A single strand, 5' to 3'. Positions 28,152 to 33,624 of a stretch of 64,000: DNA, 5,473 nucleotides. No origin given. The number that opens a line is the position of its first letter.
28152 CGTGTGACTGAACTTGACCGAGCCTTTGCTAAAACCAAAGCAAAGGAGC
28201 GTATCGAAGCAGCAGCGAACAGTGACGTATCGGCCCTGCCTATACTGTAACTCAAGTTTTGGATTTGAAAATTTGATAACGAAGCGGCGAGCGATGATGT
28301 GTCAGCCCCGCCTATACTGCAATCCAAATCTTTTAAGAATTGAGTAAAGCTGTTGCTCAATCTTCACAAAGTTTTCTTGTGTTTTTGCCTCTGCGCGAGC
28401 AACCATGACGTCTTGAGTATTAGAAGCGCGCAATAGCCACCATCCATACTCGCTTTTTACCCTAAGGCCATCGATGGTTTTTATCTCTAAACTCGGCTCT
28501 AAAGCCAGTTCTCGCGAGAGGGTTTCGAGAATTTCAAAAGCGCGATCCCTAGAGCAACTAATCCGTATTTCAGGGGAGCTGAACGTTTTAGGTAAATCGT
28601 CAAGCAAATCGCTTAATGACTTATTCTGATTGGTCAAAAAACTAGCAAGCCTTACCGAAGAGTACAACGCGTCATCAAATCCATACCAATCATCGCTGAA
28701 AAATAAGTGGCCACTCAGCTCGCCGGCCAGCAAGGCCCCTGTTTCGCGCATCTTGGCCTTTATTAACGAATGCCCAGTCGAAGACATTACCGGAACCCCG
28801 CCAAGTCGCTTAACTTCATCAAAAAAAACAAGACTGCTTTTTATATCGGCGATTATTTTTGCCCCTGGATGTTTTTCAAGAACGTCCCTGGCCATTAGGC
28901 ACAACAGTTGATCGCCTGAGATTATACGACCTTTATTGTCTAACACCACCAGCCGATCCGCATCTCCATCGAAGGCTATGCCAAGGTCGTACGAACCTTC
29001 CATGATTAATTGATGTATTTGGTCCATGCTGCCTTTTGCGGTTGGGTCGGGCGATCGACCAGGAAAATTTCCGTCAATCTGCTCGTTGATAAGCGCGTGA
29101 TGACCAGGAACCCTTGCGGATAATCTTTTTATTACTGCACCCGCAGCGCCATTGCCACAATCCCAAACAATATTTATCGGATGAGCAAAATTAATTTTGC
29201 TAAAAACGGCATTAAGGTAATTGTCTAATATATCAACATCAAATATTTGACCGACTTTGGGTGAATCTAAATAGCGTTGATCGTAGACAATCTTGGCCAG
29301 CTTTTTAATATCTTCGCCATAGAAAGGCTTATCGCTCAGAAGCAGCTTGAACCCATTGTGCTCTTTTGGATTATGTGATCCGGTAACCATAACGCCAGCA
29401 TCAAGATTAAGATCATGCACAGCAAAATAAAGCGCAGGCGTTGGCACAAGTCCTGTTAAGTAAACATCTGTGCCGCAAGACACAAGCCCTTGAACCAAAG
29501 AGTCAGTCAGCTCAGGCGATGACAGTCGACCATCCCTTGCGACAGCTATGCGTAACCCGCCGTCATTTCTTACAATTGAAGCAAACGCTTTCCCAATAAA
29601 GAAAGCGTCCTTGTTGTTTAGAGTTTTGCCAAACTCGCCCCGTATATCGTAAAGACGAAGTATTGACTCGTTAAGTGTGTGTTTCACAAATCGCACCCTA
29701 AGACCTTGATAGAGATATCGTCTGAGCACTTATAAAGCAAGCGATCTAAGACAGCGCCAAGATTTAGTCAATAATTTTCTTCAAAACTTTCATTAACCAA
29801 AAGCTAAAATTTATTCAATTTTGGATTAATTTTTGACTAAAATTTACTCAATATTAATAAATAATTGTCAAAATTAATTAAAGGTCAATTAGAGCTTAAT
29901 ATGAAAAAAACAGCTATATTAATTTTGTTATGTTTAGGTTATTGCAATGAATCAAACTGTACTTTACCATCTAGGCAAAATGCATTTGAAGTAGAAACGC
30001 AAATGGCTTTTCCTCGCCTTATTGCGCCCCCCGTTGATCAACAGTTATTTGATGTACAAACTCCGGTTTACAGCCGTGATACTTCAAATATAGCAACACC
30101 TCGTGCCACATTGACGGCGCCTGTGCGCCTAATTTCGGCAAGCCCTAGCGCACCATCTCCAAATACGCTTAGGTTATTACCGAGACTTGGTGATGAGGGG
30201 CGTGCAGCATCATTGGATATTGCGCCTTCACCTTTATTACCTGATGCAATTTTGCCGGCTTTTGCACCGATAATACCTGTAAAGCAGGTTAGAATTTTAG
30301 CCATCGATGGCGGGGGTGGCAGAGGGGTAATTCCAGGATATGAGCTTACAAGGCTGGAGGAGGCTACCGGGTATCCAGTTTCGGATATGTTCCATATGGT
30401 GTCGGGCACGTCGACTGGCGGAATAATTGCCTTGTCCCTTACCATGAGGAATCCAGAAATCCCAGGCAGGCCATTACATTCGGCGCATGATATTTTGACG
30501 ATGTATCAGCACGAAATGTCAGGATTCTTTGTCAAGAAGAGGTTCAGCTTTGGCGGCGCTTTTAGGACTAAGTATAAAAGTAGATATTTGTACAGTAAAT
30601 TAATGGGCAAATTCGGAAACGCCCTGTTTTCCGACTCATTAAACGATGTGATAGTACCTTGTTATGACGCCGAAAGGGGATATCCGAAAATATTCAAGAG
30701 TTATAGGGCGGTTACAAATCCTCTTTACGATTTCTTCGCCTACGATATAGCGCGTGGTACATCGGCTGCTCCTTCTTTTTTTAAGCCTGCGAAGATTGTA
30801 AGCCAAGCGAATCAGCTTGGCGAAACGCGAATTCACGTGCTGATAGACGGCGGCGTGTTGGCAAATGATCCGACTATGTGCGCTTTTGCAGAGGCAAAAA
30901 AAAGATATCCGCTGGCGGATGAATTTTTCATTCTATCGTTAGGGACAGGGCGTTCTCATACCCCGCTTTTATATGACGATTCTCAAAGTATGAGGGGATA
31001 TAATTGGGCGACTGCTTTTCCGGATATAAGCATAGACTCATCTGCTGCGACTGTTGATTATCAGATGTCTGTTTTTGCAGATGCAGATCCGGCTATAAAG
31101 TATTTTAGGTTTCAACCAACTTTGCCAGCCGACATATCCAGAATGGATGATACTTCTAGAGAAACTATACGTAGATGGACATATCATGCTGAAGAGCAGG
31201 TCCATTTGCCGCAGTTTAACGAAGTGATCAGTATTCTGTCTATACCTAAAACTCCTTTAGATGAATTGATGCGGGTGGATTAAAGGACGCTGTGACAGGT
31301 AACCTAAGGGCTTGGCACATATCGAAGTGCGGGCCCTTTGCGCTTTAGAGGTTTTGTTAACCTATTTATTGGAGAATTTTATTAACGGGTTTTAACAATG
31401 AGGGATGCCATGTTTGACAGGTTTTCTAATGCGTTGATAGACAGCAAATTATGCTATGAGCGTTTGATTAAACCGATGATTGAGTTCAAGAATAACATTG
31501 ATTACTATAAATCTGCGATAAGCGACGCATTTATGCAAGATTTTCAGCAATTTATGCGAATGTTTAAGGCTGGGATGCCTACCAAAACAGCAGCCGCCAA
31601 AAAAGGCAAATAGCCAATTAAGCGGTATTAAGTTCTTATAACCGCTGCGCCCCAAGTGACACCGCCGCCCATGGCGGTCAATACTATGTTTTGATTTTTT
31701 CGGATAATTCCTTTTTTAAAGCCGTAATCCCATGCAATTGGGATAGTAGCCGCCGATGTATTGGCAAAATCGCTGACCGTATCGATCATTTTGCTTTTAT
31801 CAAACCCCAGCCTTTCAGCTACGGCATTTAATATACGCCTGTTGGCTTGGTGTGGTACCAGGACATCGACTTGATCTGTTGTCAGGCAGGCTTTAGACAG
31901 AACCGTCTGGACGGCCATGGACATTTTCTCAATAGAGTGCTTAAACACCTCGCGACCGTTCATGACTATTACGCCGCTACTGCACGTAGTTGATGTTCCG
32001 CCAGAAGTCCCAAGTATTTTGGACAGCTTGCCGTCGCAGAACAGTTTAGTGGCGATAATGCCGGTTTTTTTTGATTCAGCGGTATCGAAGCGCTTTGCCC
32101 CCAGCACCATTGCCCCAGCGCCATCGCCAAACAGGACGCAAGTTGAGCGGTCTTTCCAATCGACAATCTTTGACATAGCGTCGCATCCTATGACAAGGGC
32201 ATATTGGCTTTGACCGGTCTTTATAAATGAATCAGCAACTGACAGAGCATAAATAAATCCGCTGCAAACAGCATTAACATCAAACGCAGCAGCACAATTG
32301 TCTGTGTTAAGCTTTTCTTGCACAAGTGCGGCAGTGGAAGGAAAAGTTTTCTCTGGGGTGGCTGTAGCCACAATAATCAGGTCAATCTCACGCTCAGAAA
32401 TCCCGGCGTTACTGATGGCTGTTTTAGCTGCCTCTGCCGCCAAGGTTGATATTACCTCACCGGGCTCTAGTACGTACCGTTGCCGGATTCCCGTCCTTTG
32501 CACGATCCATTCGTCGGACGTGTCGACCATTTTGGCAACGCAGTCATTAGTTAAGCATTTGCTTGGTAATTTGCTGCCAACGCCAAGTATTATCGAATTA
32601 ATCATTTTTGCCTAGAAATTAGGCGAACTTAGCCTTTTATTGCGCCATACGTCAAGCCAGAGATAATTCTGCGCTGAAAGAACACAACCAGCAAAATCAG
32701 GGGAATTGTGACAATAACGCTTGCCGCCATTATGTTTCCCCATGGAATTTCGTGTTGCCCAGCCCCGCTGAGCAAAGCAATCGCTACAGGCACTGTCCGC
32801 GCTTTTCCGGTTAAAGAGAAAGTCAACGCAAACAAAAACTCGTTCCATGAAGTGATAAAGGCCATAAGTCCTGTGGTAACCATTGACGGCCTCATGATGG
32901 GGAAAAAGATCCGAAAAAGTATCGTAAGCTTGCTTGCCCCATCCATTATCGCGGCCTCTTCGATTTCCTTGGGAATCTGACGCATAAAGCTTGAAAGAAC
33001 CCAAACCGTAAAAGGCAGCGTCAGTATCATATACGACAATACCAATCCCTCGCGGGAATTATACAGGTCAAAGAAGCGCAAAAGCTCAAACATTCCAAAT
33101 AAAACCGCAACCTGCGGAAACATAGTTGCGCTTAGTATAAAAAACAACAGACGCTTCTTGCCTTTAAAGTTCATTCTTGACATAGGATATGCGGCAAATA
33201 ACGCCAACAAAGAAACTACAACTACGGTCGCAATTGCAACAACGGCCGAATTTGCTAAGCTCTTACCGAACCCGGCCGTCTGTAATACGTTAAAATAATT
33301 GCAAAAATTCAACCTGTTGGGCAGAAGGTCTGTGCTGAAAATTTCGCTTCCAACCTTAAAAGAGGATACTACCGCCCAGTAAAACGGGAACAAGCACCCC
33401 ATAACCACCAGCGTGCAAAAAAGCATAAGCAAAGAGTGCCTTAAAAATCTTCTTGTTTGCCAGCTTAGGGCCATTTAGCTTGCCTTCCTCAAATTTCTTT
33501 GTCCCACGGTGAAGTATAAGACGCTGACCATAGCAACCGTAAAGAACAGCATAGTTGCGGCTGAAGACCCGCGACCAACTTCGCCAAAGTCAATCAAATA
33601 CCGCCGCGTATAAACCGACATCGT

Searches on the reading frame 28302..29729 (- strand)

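Call 50: search_protein_families(library=pfam, proteins=[window:28302-29729:-], max_evalue=0.001)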
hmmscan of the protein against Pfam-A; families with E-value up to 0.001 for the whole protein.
window:28302-29729:- (475 aa): 4 families
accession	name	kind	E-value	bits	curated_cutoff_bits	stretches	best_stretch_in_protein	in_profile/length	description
PF02878.22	PGM_PMM_I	-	4.2e-35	120.9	22.5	1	25-148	5-131/138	Phosphoglucomutase/phosphomannomutase, alpha/beta/alpha domain I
PF02880.22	PGM_PMM_III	-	1.3e-24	87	20.7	1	272-383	2-115/115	Phosphoglucomutase/phosphomannomutase, alpha/beta/alpha domain III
PF02879.22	PGM_PMM_II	-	5.6e-20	72.2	29.3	1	170-267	6-103/103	Phosphoglucomutase/phosphomannomutase, alpha/beta/alpha domain II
PF00408.26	PGM_PMM_IV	-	2e-08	34.6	23.1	1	410-461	21-65/68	Phosphoglucomutase/phosphomannomutase, C-terminal domain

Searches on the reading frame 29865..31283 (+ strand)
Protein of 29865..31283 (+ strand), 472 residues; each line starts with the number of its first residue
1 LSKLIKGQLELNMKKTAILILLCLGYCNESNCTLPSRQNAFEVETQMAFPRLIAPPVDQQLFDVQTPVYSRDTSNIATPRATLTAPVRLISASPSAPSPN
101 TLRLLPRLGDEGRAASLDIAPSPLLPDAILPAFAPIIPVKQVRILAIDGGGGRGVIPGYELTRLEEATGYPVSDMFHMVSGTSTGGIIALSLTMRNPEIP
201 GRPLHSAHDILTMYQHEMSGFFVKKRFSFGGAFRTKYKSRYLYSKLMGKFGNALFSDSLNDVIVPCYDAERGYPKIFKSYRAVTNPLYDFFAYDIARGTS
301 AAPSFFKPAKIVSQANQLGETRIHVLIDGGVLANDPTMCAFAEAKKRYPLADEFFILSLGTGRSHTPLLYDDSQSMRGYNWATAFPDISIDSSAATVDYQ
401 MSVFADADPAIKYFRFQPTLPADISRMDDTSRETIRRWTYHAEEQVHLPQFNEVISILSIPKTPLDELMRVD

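Call 50: search_protein_families(library=pfam, proteins=[window:29865-31283:+], max_evalue=0.001)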
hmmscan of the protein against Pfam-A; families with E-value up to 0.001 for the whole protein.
window:29865-31283:+ (472 aa): 1 family
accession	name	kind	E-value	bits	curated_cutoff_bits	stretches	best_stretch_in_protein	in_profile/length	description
PF01734.28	Patatin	-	4.6e-17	63.3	27.7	1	145-338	1-188/191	Patatin-like phospholipase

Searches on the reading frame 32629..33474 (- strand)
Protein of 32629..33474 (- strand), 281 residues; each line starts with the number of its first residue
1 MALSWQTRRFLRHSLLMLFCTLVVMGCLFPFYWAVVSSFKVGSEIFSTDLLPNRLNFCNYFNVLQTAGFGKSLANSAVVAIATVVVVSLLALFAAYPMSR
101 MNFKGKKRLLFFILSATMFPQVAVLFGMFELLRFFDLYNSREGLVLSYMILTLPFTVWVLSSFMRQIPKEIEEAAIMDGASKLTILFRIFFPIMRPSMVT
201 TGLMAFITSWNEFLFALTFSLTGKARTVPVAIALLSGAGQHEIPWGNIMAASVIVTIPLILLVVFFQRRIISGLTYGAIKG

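Call 66: search_protein_families(library=pfam, proteins=[window:32629-33474:-], max_evalue=0.001)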
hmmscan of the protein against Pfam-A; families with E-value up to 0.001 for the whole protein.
window:32629-33474:- (281 aa): 1 family
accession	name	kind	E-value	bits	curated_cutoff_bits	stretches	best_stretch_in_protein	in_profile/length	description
PF00528.27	BPD_transp_1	-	2.8e-15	57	26.4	1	89-271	3-179/184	Binding-protein-dependent transport system inner membrane component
